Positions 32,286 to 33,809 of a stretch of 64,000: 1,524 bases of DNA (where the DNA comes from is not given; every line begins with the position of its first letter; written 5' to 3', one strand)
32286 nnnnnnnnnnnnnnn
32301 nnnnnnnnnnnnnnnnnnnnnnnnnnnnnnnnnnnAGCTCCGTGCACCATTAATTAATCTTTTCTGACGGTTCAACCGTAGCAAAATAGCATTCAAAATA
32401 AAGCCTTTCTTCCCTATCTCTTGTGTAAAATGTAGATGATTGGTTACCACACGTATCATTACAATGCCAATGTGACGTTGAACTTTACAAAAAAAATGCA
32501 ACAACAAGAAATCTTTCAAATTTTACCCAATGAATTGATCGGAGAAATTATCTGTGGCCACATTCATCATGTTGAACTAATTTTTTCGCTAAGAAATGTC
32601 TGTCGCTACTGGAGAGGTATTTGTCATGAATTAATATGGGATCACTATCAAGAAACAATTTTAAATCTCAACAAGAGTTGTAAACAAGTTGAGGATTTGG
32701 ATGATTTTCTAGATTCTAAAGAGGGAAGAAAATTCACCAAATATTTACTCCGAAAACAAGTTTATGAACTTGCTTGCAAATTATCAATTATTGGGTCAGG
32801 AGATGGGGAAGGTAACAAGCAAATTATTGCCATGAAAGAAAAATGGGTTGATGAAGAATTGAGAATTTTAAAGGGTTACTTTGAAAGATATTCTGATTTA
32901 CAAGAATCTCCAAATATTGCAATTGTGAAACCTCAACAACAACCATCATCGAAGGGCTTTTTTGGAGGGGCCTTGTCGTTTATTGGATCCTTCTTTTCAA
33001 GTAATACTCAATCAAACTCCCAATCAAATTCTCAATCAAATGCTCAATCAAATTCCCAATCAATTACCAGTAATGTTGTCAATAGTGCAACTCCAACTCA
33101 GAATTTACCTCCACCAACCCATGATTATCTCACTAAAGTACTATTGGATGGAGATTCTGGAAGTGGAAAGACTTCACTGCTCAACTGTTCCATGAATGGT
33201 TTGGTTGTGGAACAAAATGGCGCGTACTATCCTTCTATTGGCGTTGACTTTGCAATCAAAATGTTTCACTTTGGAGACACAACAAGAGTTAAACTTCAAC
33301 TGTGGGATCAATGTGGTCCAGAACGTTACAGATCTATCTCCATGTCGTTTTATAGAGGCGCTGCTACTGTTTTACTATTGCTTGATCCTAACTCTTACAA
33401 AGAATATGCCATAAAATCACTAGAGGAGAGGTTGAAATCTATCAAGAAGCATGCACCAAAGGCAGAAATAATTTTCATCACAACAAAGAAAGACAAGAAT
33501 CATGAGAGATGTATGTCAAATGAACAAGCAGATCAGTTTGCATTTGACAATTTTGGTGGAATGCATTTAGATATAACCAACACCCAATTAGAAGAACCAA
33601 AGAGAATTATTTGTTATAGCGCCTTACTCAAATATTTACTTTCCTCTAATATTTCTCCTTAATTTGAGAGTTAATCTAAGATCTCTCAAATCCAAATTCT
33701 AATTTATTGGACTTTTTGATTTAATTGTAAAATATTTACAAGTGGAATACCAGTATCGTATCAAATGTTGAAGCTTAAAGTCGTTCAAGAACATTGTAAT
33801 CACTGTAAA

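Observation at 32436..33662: F-box domain fused to a divergent Rab/Ras-like GTPase domain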

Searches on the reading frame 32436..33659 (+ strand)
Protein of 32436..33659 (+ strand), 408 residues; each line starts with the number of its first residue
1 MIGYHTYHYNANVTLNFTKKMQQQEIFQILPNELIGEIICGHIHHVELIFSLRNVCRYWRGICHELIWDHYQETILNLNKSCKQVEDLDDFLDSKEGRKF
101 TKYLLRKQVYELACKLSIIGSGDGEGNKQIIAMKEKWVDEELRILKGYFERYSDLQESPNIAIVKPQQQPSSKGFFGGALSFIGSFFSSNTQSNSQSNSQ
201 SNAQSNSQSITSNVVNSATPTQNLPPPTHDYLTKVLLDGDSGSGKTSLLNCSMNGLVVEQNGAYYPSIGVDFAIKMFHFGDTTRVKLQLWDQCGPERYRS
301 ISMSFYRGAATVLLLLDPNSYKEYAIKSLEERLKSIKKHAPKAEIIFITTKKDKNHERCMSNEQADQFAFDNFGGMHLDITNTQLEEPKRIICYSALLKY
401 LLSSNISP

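Call 3: search_protein_families(library=pfam, proteins=[window:32436-33659:+], max_evalue=10)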
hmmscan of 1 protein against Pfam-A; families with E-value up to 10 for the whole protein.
window:32436-33659:+ (408 aa): 10 families
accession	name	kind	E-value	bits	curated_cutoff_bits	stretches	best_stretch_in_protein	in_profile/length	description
PF00071.28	Ras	-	1.5e-19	70.6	21.6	1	234-371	1-133/162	Ras family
PF08477.19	Roc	-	4.3e-18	66.1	27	1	234-353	1-119/119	Ras of Complex, Roc, domain of DAPkinase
PF00025.27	Arf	-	0.00016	21.6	22.3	1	233-365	15-137/174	ADP-ribosylation factor family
PF04670.18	Gtr1_RagA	-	0.00025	21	22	1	234-362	1-131/232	Gtr1/RagA G protein conserved region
PF12937.12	F-box-like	-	0.00063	19.9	24.3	1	28-70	2-43/47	F-box-like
PF19993.5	DO-GTPase2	-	0.032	14.3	27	1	303-367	113-187/226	Double-GTPase 2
PF13555.12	AAA_29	-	0.043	14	27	1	234-259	24-49/61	P-loop containing region of AAA domain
PF13191.12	AAA_16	-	0.1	13.5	32.6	1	235-256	27-48/167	AAA ATPase domain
PF20720.3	nSTAND3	-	0.1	12.7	27.2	1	235-257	20-42/155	Novel STAND NTPase 3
PF01926.29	MMR_HSR1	-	0.13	12.8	21.9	1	235-349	2-111/113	50S ribosome-binding GTPase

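Call 4: search_protein_families(library=ncbifam, proteins=[window:32436-33659:+], max_evalue=10)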
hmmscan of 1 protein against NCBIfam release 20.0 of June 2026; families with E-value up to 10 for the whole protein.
window:32436-33659:+ (408 aa): 7 families
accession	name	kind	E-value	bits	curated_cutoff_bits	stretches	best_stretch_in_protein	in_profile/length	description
TIGR00231.1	small_GTP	domain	4.9e-11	42.7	42.5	1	232-369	3-137/164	GTP-binding protein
TIGR02857.1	CydD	equivalog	0.041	12.8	435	1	209-262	321-377/529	thiol reductant ABC exporter subunit CydD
TIGR00150.1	T6A_YjeE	equivalog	0.052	13.4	60.1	1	232-259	22-49/135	tRNA (adenosine(37)-N6)-threonylcarbamoyltransferase complex ATPase subunit type 1 TsaE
NF005115.0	PRK06547.1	equivalog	0.072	12.5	173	1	232-250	15-33/172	hypothetical protein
NF008379.0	PRK11174.1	equivalog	0.12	11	684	1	181-251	322-395/588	heme ABC transporter permease/ATP-binding protein CydD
TIGR02982.1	heterocyst_DevA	subfamily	0.13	11.8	295.8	1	235-262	34-60/220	ABC exporter ATP-binding subunit, DevA family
NF040713.1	ZapE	equivalog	0.14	11.4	140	1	195-259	12-79/344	cell division protein ZapE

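Call 5: search_solved_structures(query=window:32436-33659:+, max_evalue=1, show_alignments=3)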
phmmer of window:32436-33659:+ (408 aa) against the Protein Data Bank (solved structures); distinct sequences matched with E-value up to 1: 450 (the best 60 are shown).
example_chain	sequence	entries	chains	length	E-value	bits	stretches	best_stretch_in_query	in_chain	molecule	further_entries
4lhv_A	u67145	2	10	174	1.2e-21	80.4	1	228-373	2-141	Ras-related protein Rab-8A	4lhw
6zsi_A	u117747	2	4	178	1.7e-21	79.8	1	227-373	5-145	Ras-related protein Rab-8A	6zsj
4lhx_A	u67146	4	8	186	2e-21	79.7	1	227-373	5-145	Ras-related protein Rab-8A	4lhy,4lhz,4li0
2fu5_C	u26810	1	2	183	2.1e-21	79.6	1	227-373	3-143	Ras-related protein Rab-8A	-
7bwt_B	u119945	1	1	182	2.3e-21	79.4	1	228-373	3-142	Ras-related protein Rab-8A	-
5szi_A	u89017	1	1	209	2.8e-21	79.2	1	227-373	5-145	Ras-related protein Rab-8A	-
6rir_A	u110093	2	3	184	3.5e-21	78.9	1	227-373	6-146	Ras-related protein Rab-8A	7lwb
9ikq_A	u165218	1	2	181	3.9e-21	78.7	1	227-373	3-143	Ras-related protein Rab-8A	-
9m0o_D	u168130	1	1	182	3.9e-21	78.7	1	227-373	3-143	Ras-related protein Rab-8A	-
1yzk_A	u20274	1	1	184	4.3e-21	78.6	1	224-372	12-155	Ras-related protein Rab-11A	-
6sq2_A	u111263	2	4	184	4.8e-21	78.4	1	227-373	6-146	Ras-related protein Rab-8A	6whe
5ub8_A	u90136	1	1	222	6.2e-21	78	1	229-372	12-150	Likely rab family GTP-binding protein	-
6ixv_E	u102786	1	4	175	1.8e-20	76.5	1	228-372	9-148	Ras-related protein Rab-11A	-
6yx5_A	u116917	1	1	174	1.8e-20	76.5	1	230-373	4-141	Ras-related protein Rab-8A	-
4c4p_A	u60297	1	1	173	1.8e-20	76.5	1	228-372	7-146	RAS-RELATED PROTEIN RAB-11A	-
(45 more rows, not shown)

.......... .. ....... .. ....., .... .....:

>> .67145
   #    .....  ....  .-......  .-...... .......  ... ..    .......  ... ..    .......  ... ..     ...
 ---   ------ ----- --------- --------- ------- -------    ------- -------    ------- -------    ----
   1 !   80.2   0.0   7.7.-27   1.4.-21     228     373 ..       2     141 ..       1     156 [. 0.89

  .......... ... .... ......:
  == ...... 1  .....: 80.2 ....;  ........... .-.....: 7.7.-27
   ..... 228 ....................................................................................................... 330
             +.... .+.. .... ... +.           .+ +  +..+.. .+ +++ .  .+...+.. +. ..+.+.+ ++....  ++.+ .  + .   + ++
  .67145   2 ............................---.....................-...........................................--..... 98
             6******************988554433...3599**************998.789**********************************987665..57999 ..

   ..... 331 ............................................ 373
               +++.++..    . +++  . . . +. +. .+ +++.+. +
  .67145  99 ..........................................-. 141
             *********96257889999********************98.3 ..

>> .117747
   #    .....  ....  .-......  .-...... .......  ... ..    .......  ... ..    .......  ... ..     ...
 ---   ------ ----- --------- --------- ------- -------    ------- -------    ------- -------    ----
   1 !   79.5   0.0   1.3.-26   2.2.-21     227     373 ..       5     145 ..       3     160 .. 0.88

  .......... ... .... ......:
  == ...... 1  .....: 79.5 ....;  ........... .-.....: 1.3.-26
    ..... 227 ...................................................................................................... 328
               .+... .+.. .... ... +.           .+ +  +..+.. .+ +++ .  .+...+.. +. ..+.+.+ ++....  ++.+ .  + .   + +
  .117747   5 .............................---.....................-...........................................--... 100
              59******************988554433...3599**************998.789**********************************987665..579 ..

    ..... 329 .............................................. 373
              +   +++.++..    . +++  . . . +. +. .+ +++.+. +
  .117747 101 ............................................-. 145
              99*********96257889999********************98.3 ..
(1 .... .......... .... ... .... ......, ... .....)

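Call 6: find_homologous_proteins(query=window:32436-33659:+, max_evalue=0.001)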
Query window:32436-33659:+ (408 aa): 154 proteins with E <= 0.001 among 7783 candidates; the best 120 are listed.
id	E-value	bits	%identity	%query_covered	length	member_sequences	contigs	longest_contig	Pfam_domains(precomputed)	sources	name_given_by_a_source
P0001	1.5e-262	888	100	95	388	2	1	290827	PF08477.20,PF00071.29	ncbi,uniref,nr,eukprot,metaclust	ncbi:small GTPase [Naegleria gruberi]|uniref:Small GTPase n=1 Tax=Naegleria gruberi TaxID=5762 RepID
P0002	3.4e-111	390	51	95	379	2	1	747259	PF00646.39,PF00025.28,PF08477.20,PF12937.13,PF04670.19,PF00071.29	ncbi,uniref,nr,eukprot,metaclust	ncbi:rab family small GTPase [Naegleria gruberi]|uniref:Rab family small GTPase n=1 Tax=Naegleria gr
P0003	8.9e-69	250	50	67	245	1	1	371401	PF08477.20,PF04670.19,PF00071.29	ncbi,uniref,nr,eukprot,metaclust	ncbi:rab family small GTPase [Naegleria gruberi]|uniref:Rab family small GTPase n=1 Tax=Naegleria gr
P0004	9.6e-42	161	39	67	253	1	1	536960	PF08477.20,PF00071.29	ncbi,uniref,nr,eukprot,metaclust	ncbi:predicted protein [Naegleria gruberi]|uniref:Predicted protein n=1 Tax=Naegleria gruberi TaxID=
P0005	3.8e-15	74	34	41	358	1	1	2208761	PF00025.28,PF08477.20,PF00071.29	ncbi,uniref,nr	ncbi:GTP-binding protein ypt4 [Acrodontium crateriforme]|uniref:GTP-binding protein ypt4 n=1 Tax=Acr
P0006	2.2e-14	71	36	35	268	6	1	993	PF00025.28,PF08477.20,PF00071.29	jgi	-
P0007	2.6e-14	71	44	29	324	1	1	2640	PF00025.28,PF08477.20,PF00071.29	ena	-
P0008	3.2e-14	71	31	42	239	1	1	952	PF01926.30,PF00025.28,PF08477.20,PF00009.34,PF00071.29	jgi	-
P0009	5.5e-14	70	46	24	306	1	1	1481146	PF00025.28,PF08477.20,PF00071.29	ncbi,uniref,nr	ncbi:P-loop containing nucleoside triphosphate hydrolase protein [Elsinoe ampelina]|uniref:P-loop co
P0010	6.7e-14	70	45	25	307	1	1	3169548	PF00025.28,PF08477.20,PF00071.29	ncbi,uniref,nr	ncbi:hypothetical protein KVT40_001526 [Elsinoe batatas]|uniref:P-loop containing nucleoside triphos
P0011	7.0e-14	70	38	32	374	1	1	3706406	PF00025.28,PF08477.20,PF00071.29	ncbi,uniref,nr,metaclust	ncbi:GTP-binding protein ypt4 [Escovopsis weberi]|uniref:GTP-binding protein ypt4 n=1 Tax=Escovopsis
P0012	8.7e-14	69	40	31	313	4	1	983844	PF00025.28,PF08477.20,PF00009.34,PF00071.29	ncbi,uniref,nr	ncbi:hypothetical protein B9Z65_3052 [Elsinoe australis]|uniref:GTP-binding protein ypt4 n=1 Tax=Els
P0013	1.9e-13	68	43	25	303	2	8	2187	PF00025.28,PF08477.20,PF00071.29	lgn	-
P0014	2.2e-13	68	38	32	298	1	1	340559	PF00025.28,PF08477.20,PF00071.29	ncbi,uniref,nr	ncbi:hypothetical protein CAC42_8187 [Sphaceloma murrayae]|uniref:GTP-binding protein ypt4 n=1 Tax=S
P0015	2.6e-13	68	38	35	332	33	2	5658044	PF00025.28,PF08477.20,PF00071.29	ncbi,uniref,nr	ncbi:uncharacterized protein TrAtP1_005950 [Trichoderma atroviride]|uniref:Secretion-related small G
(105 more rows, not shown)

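Call 11: search_protein_families(library=pfam, proteins=[P0002, P0003, P0004], max_evalue=1)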
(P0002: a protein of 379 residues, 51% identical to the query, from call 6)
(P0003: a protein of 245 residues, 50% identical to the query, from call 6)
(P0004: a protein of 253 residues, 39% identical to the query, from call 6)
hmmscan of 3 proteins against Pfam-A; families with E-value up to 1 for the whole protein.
P0002 (379 aa): 10 families
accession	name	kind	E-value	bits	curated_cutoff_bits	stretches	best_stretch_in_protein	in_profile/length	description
PF00071.28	Ras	-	7.1e-21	74.9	21.6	1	202-339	1-133/162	Ras family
PF08477.19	Roc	-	2.1e-20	73.6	27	1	202-321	1-119/119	Ras of Complex, Roc, domain of DAPkinase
PF00025.27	Arf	-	2.3e-10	40.7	22.3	1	202-352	16-156/174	ADP-ribosylation factor family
PF00646.38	F-box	-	2.6e-07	30.7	20.5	1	16-48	4-35/43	F-box domain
PF04670.18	Gtr1_RagA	-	1.4e-06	28.4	22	1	202-327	1-128/232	Gtr1/RagA G protein conserved region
PF12937.12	F-box-like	-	1.8e-05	24.8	24.3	1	14-48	2-35/47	F-box-like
PF09439.16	SRPRB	-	0.021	14.6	25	1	202-292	5-87/178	Signal recognition particle receptor beta subunit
PF19993.5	DO-GTPase2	-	0.046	13.8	27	1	274-341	116-193/226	Double-GTPase 2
PF25191.1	DUF7832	-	0.073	13.7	27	1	45-102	36-90/115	Domain of unknown function (DUF7832)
PF07411.17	DUF1508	-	0.21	12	22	1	286-313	20-46/48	Domain of unknown function (DUF1508)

P0003 (245 aa): 14 families
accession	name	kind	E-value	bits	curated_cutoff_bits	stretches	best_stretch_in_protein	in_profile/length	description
PF08477.19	Roc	-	5.7e-13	49.6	27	1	78-193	1-119/119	Ras of Complex, Roc, domain of DAPkinase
PF00071.28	Ras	-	2e-12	47.5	21.6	1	78-212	1-133/162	Ras family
PF04670.18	Gtr1_RagA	-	8.4e-08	32.3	22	1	78-180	1-102/232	Gtr1/RagA G protein conserved region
PF00025.27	Arf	-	3.5e-05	23.8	22.3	1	74-196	12-129/174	ADP-ribosylation factor family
PF01926.29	MMR_HSR1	-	0.0077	16.8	21.9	1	79-191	2-113/113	50S ribosome-binding GTPase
PF09439.16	SRPRB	-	0.0098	15.7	25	1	77-143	4-62/178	Signal recognition particle receptor beta subunit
PF13191.12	AAA_16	-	0.036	15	32.6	1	79-98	27-46/167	AAA ATPase domain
PF13555.12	AAA_29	-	0.06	13.5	27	1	78-94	24-40/61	P-loop containing region of AAA domain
PF00158.32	Sigma54_activat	-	0.075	13.1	20.2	1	73-107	19-53/168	Sigma-54 interaction domain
PF10236.15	DAP3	-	0.085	12.5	23.1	1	59-94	6-41/311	Mitochondrial ribosomal death-associated protein 3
PF00005.33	ABC_tran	-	0.089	13.8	25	1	78-97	13-32/137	ABC transporter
PF23616.1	Ig_GEX2_N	-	0.093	13.3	27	0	117-144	12-37/105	GEX2 N-terminal Ig-like domain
PF13401.12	AAA_22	-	0.12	13.2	27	1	79-112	8-43/130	AAA domain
PF05729.18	NACHT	-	0.27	11.5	26.7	1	79-94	3-18/167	NACHT domain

P0004 (253 aa): 7 families
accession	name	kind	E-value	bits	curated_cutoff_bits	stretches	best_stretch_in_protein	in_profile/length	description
PF00071.28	Ras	-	1.3e-13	51.3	21.6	1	85-221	1-134/162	Ras family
PF08477.19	Roc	-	4.7e-06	27.3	27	1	85-201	1-119/119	Ras of Complex, Roc, domain of DAPkinase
PF00025.27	Arf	-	0.00021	21.2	22.3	1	85-206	16-131/174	ADP-ribosylation factor family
PF02190.22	LON_substr_bdg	-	0.024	15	28.7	1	108-210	70-164/200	ATP-dependent protease La (LON) substrate-binding domain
PF20720.3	nSTAND3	-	0.074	13.2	27.2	0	168-217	81-128/155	Novel STAND NTPase 3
PF17540.7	DUF5457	-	0.17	12.4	25.2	1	178-208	56-86/89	Family of unknown function (DUF5457)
PF09888.14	DUF2115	-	0.18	12.8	25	1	173-234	3-62/162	Uncharacterized protein conserved in archaea (DUF2115)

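Call 14: find_encoding_contigs(protein=P0003, flank=4000, max_places=2)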
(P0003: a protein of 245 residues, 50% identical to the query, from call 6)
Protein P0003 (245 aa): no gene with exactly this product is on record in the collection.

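Call 15: find_encoding_contigs(protein=P0004, flank=4000, max_places=2)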
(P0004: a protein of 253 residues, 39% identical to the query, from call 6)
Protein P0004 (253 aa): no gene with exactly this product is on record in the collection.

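Call 31: list_cluster_members(proteins=[P0001, P0002, P0003, P0004])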
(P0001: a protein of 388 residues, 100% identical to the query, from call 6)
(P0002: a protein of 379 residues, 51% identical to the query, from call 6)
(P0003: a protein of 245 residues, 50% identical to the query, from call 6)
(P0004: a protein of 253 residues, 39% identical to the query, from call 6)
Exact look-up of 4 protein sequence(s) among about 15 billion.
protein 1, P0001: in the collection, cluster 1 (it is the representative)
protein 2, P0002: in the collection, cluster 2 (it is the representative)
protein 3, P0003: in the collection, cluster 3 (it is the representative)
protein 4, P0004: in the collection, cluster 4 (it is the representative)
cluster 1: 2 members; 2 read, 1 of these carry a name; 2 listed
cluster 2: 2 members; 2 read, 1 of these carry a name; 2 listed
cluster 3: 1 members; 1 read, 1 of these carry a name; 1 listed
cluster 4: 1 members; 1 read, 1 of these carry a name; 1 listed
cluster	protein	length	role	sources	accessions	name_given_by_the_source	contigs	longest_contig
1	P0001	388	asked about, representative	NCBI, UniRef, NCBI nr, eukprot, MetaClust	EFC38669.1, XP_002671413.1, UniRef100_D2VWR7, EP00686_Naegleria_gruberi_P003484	small GTPase [Naegleria gruberi] | Small GTPase n=1 Tax=Naegleria gruberi TaxID=5762 RepID=D2VWR7_NAEGR | XP_002671413.1 small GTPase [Naegleria gruberi]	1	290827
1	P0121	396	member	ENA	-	-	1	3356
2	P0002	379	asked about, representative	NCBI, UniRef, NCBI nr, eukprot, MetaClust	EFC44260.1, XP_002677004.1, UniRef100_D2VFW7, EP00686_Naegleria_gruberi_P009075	rab family small GTPase [Naegleria gruberi] | Rab family small GTPase n=1 Tax=Naegleria gruberi TaxID=5762 RepID=D2VFW7_NAEGR | XP_002677004.1 rab family small GTPase [Naegleria gruberi strain NEG-M]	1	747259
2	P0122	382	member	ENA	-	-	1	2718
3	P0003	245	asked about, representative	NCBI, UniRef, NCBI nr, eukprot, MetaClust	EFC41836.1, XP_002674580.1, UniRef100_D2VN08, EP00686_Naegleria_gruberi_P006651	rab family small GTPase [Naegleria gruberi] | Rab family small GTPase n=1 Tax=Naegleria gruberi TaxID=5762 RepID=D2VN08_NAEGR | XP_002674580.1 rab family small GTPase [Naegleria gruberi strain NEG-M]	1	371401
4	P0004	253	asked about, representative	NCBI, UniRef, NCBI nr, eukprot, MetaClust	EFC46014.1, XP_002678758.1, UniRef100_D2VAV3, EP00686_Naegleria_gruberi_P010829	predicted protein [Naegleria gruberi] | Predicted protein n=1 Tax=Naegleria gruberi TaxID=5762 RepID=D2VAV3_NAEGR | uncharacterized protein NAEGRDRAFT_65991 [Naegleria gruberi]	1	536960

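Call 34: search_protein_representatives(alignment_id=A2)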
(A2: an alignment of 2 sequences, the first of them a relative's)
Query: 2 sequences, 405 profile positions. Proteins with E-value up to 0.001 (for the whole library): 30200; up to 1e-10: 7624; up to 1e-30: 36. The best 150 are listed.
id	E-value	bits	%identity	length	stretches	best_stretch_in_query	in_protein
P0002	1.9e-226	768.0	-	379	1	1-405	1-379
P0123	4.7e-81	289.2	-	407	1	9-402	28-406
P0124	5.8e-72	259.2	-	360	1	11-401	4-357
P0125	1.2e-59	218.7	-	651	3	218-363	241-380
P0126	1.5e-58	215.1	-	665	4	226-365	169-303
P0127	5.2e-54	200.1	-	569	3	224-363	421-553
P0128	3.5e-52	194.1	-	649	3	216-363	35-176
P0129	1.7e-50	188.6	-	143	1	261-397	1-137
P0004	2.4e-49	184.7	-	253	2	220-397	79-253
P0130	6.4e-48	180.1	-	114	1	282-398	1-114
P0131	7.1e-46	173.3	-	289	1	113-397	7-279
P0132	5.5e-43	163.8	-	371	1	14-399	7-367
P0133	1.4e-42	162.5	-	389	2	183-367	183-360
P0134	1.2e-41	159.4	-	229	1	226-399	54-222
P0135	6.5e-40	153.7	-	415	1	11-400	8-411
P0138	1.4e-37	146.0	-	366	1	33-396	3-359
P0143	9.1e-36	140.1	-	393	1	12-398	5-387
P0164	5.3e-26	107.9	-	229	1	7-202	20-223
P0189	5.4e-23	98.0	-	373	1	17-394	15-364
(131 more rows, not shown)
